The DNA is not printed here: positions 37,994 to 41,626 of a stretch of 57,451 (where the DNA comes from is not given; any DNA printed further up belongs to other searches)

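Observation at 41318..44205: A 10-aa module P(T/Q)W(T/S)SC(Q/E)(D/N)YT repeated five times in two different tail proteins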

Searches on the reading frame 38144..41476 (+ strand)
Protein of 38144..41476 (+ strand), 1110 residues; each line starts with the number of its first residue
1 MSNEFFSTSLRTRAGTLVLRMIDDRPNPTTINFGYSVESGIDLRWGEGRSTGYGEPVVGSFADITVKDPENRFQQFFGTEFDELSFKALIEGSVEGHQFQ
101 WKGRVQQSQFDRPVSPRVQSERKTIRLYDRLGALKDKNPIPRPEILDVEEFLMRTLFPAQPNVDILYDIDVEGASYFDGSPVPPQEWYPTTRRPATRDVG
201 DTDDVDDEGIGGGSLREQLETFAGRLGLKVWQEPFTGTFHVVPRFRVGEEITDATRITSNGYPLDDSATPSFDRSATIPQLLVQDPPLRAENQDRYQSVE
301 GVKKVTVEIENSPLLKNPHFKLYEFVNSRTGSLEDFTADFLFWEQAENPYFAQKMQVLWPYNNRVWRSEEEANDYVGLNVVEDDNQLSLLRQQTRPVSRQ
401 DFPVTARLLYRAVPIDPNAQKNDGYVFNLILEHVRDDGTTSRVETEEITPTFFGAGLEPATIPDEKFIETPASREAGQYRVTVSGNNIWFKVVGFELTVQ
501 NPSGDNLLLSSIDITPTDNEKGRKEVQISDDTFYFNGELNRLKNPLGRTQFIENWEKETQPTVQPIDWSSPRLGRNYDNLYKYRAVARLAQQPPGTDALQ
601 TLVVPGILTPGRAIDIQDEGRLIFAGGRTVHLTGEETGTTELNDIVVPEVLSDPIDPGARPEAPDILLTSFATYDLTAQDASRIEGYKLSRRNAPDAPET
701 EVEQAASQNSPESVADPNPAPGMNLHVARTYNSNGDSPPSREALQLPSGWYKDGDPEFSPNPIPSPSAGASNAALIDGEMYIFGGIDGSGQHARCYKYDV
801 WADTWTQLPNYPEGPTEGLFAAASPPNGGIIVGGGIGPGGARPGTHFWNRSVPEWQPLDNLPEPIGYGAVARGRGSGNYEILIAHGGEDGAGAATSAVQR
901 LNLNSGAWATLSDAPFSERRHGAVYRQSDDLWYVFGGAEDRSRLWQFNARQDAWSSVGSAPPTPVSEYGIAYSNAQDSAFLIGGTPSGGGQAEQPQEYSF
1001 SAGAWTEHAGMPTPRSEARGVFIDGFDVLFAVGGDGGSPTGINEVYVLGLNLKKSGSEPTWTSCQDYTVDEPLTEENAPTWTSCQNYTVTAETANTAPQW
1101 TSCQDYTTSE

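Call 9: search_protein_families(library=pfam, proteins=[window:38144-41476:+], max_evalue=0.01)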
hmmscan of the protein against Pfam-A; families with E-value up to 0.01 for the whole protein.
window:38144-41476:+ (1110 aa): 8 families
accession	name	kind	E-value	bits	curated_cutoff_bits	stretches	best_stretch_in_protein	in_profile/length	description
PF24681.1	Kelch_KLHDC2_KLHL20_DRC7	-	2.8e-20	73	50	2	882-1052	11-188/221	KLHDC2/KLHL20/DRC7 Kelch-repeats domain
PF13415.12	Kelch_3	-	4.2e-14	52.7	22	1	778-817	2-39/48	Galactose oxidase, central domain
PF13964.12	Kelch_6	-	2e-12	47.1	25.3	0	773-812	7-47/50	Kelch motif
PF24981.1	Beta-prop_ATRN-LZTR1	-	7.2e-12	45.6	50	1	884-1008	3-138/289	Attractin/LZTR1 beta-propeller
PF01344.31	Kelch_1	-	9.8e-11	41.4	20.1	1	773-810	7-44/46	Kelch motif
PF13418.12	Kelch_4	-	1e-10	41.8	21.6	1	777-812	12-48/49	Galactose oxidase, central domain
PF24996.1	NANM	-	2.2e-09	37.1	45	1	890-985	23-125/350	N-acetylneuraminate epimerase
PF07646.21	Kelch_2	-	0.0081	16.5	21.3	0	772-809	6-45/48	Kelch motif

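Call 14: search_protein_families(library=phrogs, proteins=[window:38144-41476:+], max_evalue=0.001)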
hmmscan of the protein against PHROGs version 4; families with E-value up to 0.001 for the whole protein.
window:38144-41476:+ (1110 aa): 3 families
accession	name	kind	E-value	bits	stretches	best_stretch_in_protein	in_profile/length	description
phrog_12615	-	unknown function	1.1e-15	58.6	2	904-1045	71-203/290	-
phrog_8229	-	unknown function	1.8e-07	31.8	0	771-812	159-202/382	-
phrog_16120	-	head and packaging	9.3e-07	29.1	0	771-875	341-447/511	virion structural protein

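Call 26: find_related_loci(query=window:38144-41476:+, collection=viral_contigs, flank=10000)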
Query window:38144-41476:+ (1110 aa) in viral_contigs; peptide patterns used: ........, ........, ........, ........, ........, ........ (x = any residue, [..] = any of these).
6 stretches matched a pattern, but none encodes a relative of the query by tblastn (E <= 1e-3).

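Call 35: search_dna_similar(query=window:38144-41476:+, collection=phages, mode=protein, max_rows=15)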
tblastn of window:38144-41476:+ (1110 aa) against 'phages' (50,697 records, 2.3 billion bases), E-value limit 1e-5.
Records with a match: 181; places in all: 181; records where one place covers at least 80% of the query: 0.
Best place of each record, by identity: <60% 181.
By first word of the organism name: Salinibacter 181.
By host as written in the record: Salinibacter ruber M8 181.
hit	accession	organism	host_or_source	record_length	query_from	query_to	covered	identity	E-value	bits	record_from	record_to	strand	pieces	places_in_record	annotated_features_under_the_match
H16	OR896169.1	Salinibacter phage 10_7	Salinibacter ruber M8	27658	1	390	35%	24.3%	2e-10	71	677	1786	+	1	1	10_7_2: hypothetical protein | 10_7_1: hypothetical protein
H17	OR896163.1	Salinibacter phage 10_1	Salinibacter ruber M8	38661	1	390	35%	24.3%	2e-10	71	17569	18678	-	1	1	10_1_32: hypothetical protein | 10_1_33: hypothetical protein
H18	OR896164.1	Salinibacter phage 10_2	Salinibacter ruber M8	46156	1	390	35%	24.3%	2e-10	71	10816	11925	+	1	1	10_2_12: hypothetical protein | 10_2_11: hypothetical protein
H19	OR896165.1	Salinibacter phage 10_3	Salinibacter ruber M8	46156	1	390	35%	24.3%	2e-10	71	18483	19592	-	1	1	10_3_35: hypothetical protein | 10_3_36: hypothetical protein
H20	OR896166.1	Salinibacter phage 10_4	Salinibacter ruber M8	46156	1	390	35%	24.3%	2e-10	71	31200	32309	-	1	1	10_4_50: hypothetical protein | 10_4_51: hypothetical protein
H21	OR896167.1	Salinibacter phage 10_5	Salinibacter ruber M8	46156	1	390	35%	24.3%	2e-10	71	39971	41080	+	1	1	10_5_57: hypothetical protein | 10_5_56: hypothetical protein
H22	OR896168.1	Salinibacter phage 10_6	Salinibacter ruber M8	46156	1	390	35%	24.3%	2e-10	71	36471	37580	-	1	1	10_6_54: hypothetical protein | 10_6_55: hypothetical protein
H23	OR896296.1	Salinibacter phage 5_12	Salinibacter ruber M8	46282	1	390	35%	24.3%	2e-10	71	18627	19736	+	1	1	5_12_19: hypothetical protein | 5_12_18: hypothetical protein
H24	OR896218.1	Salinibacter phage 14_1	Salinibacter ruber M8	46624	1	390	35%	24.3%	2e-10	71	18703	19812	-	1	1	14_1_34: hypothetical protein | 14_1_35: hypothetical protein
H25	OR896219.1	Salinibacter phage 14_2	Salinibacter ruber M8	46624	1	390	35%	24.3%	2e-10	71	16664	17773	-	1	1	14_2_29: hypothetical protein | 14_2_30: hypothetical protein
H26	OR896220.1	Salinibacter phage 14_3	Salinibacter ruber M8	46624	1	390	35%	24.3%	2e-10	71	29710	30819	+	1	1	14_3_38: hypothetical protein | 14_3_37: hypothetical protein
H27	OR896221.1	Salinibacter phage 14_4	Salinibacter ruber M8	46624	1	390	35%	24.3%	2e-10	71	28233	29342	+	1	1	14_4_33: hypothetical protein | 14_4_32: hypothetical protein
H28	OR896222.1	Salinibacter phage 14_5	Salinibacter ruber M8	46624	1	390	35%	24.3%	2e-10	71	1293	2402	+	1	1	14_5_2: hypothetical protein | 14_5_1: hypothetical protein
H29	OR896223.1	Salinibacter phage 14_6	Salinibacter ruber M8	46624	1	390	35%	24.3%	2e-10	71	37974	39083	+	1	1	14_6_52: hypothetical protein | 14_6_51: hypothetical protein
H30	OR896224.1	Salinibacter phage 14_7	Salinibacter ruber M8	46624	1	390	35%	24.3%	2e-10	71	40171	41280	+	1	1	14_7_56: hypothetical protein | 14_7_55: hypothetical protein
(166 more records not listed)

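Call 39: find_homologous_proteins(query=window:38144-41476:+, max_evalue=1e-10)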
Query window:38144-41476:+ (1110 aa): 8 proteins with E <= 1e-10 among 8000 candidates.
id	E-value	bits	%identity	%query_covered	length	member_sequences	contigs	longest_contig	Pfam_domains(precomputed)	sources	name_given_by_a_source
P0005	0.0e+0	2536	100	98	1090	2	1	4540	PF24996.1,PF13964.13,PF24681.2,PF13415.13,PF24981.2,PF01344.32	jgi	jgi:hypothetical protein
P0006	0.0e+0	2090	82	100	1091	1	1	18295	PF24996.1,PF07646.22,PF13418.13,PF13964.13,PF24681.2,PF13415.13,PF24981.2,PF01344.32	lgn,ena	-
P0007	0.0e+0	2009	83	94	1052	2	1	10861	PF24996.1,PF13418.13,PF13964.13,PF24681.2,PF13415.13,PF24981.2,PF01344.32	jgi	-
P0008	0.0e+0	1608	65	96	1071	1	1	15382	PF24996.1,PF13418.13,PF13964.13,PF24681.2,PF13415.13,PF24981.2,PF01344.32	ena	-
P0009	0.0e+0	1339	57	94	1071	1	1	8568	PF24996.1,PF07646.22,PF13418.13,PF13964.13,PF24681.2,PF13415.13,PF24981.2,PF01344.32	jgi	jgi:hypothetical protein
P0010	0.0e+0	1158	51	94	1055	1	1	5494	PF13964.13,PF24681.2,PF13415.13,PF24981.2,PF01344.32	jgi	jgi:hypothetical protein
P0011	7.6e-206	704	38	94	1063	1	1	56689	PF24996.1,PF07646.22,PF13418.13,PF13964.13,PF24681.2,PF13415.13,PF24981.2,PF01344.32,PF25210.2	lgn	-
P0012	1.0e-201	691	37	94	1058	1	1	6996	PF24996.1,PF07646.22,PF13418.13,PF13964.13,PF24681.2,PF13415.13,PF24981.2,PF01344.32,PF25210.2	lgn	-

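Call 42: find_encoding_contigs(protein=P0006, flank=10000)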
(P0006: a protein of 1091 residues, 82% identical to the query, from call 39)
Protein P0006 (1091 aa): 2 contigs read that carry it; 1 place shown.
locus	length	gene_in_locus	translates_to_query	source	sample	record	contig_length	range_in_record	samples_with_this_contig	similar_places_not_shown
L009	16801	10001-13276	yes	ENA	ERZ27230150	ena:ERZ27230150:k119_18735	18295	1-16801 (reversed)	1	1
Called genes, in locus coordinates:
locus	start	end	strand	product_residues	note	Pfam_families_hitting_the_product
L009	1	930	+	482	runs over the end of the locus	PF05065:Phage_capsid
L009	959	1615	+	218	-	-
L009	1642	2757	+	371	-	PF00535:Glycos_transf_2 (weak)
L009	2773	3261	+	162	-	-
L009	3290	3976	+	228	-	-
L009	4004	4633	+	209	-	-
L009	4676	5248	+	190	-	-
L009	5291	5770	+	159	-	-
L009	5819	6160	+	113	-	-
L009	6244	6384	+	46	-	-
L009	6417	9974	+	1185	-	PF24161:CCDC39 (faint)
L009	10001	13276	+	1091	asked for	PF01344:Kelch_1 (weak), PF07646:Kelch_2 (faint), PF13415:Beta-prop_FBX42 (faint), PF13418:Beta-prop_TYW4 (faint), PF13964:Beta-prop_Calicin (faint), PF24681:Kelch_KLHDC2_KLHL20_DRC7, PF24981:Beta-prop_ATRN-LZTR1, PF24681:Kelch_KLHDC2_KLHL20_DRC7, +1 more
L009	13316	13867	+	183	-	-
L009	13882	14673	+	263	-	-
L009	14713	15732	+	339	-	-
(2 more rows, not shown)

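Call 44: find_encoding_contigs(protein=P0008, flank=10000)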
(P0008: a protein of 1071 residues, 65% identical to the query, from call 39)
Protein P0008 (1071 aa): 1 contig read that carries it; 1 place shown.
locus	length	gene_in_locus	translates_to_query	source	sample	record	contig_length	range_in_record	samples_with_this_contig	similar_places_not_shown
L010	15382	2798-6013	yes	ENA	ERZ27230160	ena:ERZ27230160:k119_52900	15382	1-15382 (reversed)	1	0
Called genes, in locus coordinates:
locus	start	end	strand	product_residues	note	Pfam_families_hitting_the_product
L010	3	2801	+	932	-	?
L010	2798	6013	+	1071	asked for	PF13964:Beta-prop_Calicin (faint), PF24681:Kelch_KLHDC2_KLHL20_DRC7 (weak), PF24996:NANM (faint), PF01344:Kelch_1 (weak), PF13418:Beta-prop_TYW4 (faint), PF24681:Kelch_KLHDC2_KLHL20_DRC7, PF24981:Beta-prop_ATRN-LZTR1, PF13415:Beta-prop_FBX42 (weak)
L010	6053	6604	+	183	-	-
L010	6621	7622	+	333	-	-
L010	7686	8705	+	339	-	-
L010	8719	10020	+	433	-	PF13385:Laminin_G_3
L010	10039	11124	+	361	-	-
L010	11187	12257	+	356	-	PF08450:SGL (faint)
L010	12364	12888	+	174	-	-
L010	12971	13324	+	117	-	-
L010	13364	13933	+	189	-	-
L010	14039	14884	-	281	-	PF00929:RNase_T, PF13482:RNase_H_2 (faint)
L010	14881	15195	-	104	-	-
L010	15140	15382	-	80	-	?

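Call 47: find_encoding_contigs(protein=P0011, flank=10000)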
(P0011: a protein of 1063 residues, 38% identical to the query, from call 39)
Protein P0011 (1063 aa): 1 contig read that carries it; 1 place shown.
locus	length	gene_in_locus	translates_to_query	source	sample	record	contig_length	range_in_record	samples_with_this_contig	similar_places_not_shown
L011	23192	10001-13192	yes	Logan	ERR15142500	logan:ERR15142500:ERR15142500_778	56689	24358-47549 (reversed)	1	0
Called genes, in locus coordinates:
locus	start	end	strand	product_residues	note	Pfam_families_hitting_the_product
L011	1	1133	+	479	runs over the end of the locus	PF05065:Phage_capsid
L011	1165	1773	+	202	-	-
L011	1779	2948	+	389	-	-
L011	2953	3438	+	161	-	-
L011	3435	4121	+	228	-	-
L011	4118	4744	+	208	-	-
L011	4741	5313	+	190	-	-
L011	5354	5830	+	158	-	-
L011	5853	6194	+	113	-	-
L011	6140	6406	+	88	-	-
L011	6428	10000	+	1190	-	PF24161:CCDC39 (faint)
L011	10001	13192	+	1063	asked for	PF13415:Beta-prop_FBX42, PF13964:Beta-prop_Calicin (weak), PF24681:Kelch_KLHDC2_KLHL20_DRC7, PF25210:Kelch_FKB95 (weak), PF01344:Kelch_1 (weak), PF13964:Beta-prop_Calicin, PF24681:Kelch_KLHDC2_KLHL20_DRC7, PF24981:Beta-prop_ATRN-LZTR1 (weak), +4 more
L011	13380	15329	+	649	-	-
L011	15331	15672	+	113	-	-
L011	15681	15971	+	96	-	-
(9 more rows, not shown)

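Call 70: search_solved_structures(query=A4, max_evalue=0.1)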
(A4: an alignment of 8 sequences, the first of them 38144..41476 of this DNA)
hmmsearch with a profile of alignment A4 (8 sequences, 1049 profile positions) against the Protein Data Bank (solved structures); distinct sequences matched with E-value up to 0.1: 112 (the best 60 are shown).
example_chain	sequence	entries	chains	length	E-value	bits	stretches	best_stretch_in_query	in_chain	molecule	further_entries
7ona_A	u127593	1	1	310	2.5e-32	115.1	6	945-1043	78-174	SAKe6AC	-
8pjr_A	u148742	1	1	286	1.2e-23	86.3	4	939-1039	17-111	SAKe6AC-LB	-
7on6_A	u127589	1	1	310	2.5e-23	85.3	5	945-1043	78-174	SAKe6AE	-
7pvp_A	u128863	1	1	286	5.6e-22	80.8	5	947-1041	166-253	SAKe6BC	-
8pjy_A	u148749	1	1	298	4.9e-19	71.1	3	943-1043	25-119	SAKe6EEref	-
8pjx_A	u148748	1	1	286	5.6e-19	70.9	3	897-1039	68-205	SAKe6FR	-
8pjz_A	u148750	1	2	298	8.6e-19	70.3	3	944-1043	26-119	SAKe6EEtal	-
8pjw_A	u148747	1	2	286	1.3e-17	66.4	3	936-1039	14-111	SAKe6FE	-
7on8_A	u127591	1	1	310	2.6e-17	65.4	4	947-1043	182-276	SAKe6AR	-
8pjv_A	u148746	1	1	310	3.4e-17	65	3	939-1045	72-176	SAKe6DR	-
7on7_A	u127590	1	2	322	5.4e-17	64.3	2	948-1040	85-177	SAKe6BE-L2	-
9y8j_A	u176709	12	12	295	8.6e-17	63.7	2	947-1039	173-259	Kelch-like protein 12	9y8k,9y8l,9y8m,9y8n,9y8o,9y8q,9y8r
8pju_A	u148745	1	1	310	8.7e-17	63.6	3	943-1042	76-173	SAKe6DEtal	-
2vpj_A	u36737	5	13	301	9.1e-17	63.6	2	947-1039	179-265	KELCH-LIKE PROTEIN 12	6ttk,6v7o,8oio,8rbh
8pjt_A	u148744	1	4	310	1e-15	60.1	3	938-1044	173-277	SAKe6DEref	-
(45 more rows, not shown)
